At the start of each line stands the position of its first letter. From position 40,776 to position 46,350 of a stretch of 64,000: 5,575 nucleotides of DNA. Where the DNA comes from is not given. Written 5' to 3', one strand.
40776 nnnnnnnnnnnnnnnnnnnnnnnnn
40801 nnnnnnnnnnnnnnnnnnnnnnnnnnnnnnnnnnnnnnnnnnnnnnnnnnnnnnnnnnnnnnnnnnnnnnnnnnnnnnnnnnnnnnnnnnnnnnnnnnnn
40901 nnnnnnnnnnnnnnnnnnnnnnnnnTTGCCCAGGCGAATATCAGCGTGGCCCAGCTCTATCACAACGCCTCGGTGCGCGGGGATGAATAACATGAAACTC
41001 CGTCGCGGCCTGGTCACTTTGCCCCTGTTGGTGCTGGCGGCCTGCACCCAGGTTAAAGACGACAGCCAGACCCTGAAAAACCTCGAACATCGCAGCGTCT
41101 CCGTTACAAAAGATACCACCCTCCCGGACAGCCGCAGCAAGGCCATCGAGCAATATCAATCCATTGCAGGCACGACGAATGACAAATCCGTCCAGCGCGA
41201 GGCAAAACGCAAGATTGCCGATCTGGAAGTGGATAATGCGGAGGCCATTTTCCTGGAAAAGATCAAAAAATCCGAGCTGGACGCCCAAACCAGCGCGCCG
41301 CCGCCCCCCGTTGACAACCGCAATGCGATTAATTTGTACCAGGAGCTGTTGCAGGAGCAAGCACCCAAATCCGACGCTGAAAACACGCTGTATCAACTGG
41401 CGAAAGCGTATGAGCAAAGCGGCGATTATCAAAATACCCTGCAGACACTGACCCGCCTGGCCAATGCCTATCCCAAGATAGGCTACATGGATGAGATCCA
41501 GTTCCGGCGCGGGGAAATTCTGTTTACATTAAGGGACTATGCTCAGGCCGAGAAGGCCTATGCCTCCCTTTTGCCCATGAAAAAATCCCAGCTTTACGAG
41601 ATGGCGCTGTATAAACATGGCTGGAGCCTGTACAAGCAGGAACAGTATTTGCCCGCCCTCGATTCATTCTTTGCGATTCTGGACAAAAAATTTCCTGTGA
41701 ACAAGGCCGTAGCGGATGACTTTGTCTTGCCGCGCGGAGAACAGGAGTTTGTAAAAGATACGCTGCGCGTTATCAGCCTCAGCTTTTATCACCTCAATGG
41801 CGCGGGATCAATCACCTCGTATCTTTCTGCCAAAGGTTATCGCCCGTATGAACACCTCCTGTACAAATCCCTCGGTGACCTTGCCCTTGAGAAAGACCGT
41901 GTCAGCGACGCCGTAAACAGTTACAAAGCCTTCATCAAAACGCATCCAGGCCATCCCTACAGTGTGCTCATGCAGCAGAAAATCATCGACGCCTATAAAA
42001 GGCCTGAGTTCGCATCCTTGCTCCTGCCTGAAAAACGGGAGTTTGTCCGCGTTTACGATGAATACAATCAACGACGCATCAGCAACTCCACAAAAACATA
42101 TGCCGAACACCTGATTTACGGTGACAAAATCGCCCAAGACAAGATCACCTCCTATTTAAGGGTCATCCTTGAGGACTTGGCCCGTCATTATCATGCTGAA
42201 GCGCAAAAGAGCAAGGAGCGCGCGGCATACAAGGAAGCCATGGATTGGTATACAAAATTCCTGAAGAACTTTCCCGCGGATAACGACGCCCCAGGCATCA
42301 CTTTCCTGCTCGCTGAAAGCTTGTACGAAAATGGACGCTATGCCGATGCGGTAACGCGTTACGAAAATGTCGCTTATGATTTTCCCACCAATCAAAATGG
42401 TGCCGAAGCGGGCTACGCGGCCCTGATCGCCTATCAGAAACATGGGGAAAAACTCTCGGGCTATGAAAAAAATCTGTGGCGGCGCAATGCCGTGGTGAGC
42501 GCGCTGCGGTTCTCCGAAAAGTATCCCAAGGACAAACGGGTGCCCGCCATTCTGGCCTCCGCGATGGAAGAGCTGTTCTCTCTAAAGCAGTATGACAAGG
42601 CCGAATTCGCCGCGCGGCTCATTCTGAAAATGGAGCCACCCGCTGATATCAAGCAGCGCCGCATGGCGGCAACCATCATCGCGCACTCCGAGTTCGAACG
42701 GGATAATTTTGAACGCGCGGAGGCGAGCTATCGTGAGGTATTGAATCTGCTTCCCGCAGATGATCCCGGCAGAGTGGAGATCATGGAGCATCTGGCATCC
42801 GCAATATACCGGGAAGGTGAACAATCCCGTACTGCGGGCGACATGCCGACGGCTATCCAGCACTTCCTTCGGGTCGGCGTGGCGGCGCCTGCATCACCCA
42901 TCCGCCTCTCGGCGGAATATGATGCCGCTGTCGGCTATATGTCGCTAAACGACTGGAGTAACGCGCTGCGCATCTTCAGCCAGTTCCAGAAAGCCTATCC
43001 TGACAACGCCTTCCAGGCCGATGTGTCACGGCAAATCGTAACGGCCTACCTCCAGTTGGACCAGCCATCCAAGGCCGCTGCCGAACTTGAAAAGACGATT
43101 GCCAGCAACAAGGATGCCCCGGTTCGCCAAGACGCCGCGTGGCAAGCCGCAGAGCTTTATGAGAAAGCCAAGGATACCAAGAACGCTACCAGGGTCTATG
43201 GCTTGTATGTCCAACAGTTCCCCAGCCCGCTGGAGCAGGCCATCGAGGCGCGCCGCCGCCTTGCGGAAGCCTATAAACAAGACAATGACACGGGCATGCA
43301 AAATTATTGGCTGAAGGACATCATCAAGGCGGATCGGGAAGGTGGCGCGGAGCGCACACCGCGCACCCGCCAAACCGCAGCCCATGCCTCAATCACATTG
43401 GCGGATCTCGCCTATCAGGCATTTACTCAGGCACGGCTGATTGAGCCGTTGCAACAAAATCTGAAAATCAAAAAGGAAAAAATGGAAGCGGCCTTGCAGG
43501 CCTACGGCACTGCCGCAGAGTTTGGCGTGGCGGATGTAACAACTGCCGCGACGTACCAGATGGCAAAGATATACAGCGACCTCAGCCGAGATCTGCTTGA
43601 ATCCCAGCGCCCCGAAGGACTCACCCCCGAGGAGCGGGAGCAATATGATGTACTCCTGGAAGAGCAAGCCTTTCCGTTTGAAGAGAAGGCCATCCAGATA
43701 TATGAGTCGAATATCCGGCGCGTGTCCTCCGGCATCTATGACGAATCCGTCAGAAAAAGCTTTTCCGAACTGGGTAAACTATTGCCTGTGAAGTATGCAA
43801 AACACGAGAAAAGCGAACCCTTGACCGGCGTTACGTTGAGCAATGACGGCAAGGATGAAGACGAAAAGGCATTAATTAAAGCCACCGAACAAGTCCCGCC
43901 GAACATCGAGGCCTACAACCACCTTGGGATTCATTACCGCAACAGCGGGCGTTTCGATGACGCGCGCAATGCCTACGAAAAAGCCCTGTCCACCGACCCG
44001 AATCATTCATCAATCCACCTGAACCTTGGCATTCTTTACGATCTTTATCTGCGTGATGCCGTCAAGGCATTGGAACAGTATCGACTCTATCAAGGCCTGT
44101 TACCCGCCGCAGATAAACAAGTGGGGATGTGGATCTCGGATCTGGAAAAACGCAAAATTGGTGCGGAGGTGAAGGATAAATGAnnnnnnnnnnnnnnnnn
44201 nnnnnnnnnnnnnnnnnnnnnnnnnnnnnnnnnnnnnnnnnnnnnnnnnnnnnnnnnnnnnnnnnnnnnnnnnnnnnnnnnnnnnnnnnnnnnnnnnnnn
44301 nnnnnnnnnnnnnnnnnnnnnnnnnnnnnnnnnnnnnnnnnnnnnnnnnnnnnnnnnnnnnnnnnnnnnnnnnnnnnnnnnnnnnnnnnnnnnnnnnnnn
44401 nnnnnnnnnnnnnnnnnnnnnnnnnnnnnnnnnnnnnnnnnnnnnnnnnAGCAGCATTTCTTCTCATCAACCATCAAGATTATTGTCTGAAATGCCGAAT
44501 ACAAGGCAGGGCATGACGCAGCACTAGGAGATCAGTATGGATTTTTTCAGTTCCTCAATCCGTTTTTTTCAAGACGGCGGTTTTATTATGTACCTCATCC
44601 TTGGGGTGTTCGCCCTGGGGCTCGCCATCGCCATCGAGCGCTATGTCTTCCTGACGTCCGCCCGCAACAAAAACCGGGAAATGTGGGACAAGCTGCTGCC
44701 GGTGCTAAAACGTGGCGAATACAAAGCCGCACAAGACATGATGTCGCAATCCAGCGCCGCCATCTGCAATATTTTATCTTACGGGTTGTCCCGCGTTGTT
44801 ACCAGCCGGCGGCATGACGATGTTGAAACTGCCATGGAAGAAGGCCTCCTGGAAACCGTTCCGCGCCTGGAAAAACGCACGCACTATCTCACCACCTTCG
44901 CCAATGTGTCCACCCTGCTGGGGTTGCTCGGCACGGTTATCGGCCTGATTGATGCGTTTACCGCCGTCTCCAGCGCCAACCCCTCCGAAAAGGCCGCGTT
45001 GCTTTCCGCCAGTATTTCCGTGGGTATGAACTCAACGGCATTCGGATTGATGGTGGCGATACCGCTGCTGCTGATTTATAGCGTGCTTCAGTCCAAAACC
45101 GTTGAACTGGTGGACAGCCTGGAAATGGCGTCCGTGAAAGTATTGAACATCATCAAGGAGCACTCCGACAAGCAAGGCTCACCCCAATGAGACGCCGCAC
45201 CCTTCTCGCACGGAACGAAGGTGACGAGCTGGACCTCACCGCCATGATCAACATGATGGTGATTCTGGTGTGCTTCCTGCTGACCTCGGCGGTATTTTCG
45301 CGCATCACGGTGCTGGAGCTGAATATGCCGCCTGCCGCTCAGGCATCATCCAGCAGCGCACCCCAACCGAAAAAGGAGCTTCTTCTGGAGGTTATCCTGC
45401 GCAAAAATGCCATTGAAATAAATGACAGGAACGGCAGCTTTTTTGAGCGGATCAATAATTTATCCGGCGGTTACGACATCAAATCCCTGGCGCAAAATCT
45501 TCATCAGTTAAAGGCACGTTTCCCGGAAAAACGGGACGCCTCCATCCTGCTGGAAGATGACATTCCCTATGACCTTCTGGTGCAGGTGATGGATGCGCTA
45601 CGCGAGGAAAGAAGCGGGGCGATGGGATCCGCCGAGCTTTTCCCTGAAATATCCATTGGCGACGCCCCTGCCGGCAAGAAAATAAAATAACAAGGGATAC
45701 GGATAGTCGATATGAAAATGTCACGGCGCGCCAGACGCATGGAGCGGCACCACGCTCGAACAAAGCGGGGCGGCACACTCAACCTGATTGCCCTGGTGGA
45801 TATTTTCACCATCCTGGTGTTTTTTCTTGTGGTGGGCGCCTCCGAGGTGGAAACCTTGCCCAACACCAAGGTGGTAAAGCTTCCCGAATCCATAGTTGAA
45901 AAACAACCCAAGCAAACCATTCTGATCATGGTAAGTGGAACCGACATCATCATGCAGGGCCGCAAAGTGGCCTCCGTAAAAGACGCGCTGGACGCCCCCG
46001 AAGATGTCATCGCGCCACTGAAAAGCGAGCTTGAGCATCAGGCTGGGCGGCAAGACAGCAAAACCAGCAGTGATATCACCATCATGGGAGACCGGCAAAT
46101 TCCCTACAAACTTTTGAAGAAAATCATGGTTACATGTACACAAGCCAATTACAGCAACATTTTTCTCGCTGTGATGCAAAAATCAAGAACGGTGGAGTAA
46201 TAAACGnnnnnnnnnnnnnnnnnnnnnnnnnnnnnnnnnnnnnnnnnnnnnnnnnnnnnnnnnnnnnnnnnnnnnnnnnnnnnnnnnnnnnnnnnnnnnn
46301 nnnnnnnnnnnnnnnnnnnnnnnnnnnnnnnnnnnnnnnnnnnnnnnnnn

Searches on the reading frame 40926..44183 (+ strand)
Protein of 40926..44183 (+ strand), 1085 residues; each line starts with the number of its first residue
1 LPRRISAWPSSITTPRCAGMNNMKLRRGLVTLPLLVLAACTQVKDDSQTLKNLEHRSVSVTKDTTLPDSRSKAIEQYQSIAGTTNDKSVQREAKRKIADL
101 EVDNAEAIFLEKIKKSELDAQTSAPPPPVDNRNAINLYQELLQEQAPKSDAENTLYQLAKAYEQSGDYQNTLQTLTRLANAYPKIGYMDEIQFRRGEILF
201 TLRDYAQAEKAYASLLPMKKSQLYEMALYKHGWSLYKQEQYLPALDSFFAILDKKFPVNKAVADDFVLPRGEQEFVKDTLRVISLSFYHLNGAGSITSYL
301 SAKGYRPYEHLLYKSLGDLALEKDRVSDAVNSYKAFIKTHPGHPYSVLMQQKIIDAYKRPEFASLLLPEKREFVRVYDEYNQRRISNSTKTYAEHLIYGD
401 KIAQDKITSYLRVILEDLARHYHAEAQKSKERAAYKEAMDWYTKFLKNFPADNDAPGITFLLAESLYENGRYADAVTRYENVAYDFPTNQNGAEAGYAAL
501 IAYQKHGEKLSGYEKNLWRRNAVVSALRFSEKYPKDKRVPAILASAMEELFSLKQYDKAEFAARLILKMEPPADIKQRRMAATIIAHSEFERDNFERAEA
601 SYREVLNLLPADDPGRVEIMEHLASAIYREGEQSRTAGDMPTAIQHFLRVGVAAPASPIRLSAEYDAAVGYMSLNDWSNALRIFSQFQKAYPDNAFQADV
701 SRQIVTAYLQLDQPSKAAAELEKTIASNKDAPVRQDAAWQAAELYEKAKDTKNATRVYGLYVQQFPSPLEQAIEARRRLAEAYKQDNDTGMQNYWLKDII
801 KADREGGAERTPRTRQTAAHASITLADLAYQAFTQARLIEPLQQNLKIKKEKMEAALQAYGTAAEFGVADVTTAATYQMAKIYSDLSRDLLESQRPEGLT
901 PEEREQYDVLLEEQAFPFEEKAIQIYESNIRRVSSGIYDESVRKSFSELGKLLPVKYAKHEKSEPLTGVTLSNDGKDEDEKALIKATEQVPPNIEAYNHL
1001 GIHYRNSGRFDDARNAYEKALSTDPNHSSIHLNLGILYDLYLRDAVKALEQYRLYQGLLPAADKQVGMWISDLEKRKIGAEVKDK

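Call 45: search_protein_families(library=pfam, proteins=[window:40926-44183:+], max_evalue=0.0001)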
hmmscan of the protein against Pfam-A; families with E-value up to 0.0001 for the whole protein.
window:40926-44183:+ (1085 aa): 14 families
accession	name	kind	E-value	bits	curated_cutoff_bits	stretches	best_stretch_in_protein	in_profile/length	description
PF13428.12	TPR_14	-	4.7e-23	79.8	23.5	0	995-1036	2-43/44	Tetratricopeptide repeat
PF13432.12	TPR_16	-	1.4e-22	80.2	32.7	1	1000-1060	3-62/65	Tetratricopeptide repeat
PF13174.12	TPR_6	-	1.4e-19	69.8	26.3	0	155-184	3-32/33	Tetratricopeptide repeat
PF07719.23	TPR_2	-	2.4e-17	62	27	1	995-1027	2-34/34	Tetratricopeptide repeat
PF14559.12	TPR_19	-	1.2e-13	51.6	25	0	1007-1038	4-35/68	Tetratricopeptide repeat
PF13176.12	TPR_7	-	2.1e-10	40.3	27.9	0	996-1026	1-33/36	Tetratricopeptide repeat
PF13431.12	TPR_17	-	3.3e-10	39.9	24.4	0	1016-1039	1-24/34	Tetratricopeptide repeat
PF00515.34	TPR_1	-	1.6e-09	37.6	27.8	1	995-1027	2-34/34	Tetratricopeptide repeat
PF13525.12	YfiO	-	9e-09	35.8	25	0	664-738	8-82/203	Outer membrane lipoprotein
PF13181.12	TPR_8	-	3.7e-08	33.3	25.7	0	995-1027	2-34/34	Tetratricopeptide repeat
PF13424.12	TPR_12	-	9.2e-08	32.6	30.1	0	995-1053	4-69/77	Tetratricopeptide repeat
PF13414.12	TPR_11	-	1.2e-07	31.8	26.8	1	1004-1038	4-38/42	TPR repeat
PF23914.1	TPR_CcmH_CycH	-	3.8e-06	27.3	42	0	580-614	122-156/158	Cytochrome c-type biogenesis protein H TPR domain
PF24575.1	TPR_Slam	-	2.5e-05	25.1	35.2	0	424-476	52-101/104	Surface lipoprotein assembly modifier, N-terminal TPR repeats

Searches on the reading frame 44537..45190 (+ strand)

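Call 45: search_protein_families(library=pfam, proteins=[window:44537-45190:+], max_evalue=0.0001)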
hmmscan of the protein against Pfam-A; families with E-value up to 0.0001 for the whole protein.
window:44537-45190:+ (217 aa): 1 family
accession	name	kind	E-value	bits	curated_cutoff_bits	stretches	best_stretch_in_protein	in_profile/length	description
PF01618.21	MotA_ExbB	-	1.1e-27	96.8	22.9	1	76-197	6-127/127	MotA/TolQ/ExbB proton channel family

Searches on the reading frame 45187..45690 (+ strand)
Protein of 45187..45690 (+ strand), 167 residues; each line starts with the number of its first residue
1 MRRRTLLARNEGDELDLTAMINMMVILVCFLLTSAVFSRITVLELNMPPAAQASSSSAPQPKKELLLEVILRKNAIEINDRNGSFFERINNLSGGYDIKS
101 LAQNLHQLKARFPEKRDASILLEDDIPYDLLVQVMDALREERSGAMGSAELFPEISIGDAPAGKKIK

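Call 45: search_protein_families(library=pfam, proteins=[window:45187-45690:+], max_evalue=0.0001)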
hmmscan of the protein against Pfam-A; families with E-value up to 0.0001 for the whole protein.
window:45187-45690:+ (167 aa): 1 family
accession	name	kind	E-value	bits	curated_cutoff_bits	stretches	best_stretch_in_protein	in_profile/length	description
PF02472.21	ExbD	-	7.1e-17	62.1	25.4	1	11-141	4-116/128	Biopolymer transport protein ExbD/TolR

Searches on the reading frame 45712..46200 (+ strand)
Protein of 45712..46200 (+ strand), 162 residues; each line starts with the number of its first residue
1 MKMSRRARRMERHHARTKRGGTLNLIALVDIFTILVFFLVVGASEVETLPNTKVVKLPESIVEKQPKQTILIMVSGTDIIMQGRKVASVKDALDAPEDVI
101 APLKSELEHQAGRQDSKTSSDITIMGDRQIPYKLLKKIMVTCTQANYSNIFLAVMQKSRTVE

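Call 45: search_protein_families(library=pfam, proteins=[window:45712-46200:+], max_evalue=0.0001)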
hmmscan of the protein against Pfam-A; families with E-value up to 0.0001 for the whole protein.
window:45712-46200:+ (162 aa): 1 family
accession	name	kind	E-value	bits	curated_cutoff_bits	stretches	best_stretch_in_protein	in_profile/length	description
PF02472.21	ExbD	-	1.6e-12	48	25.4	1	22-154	7-125/128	Biopolymer transport protein ExbD/TolR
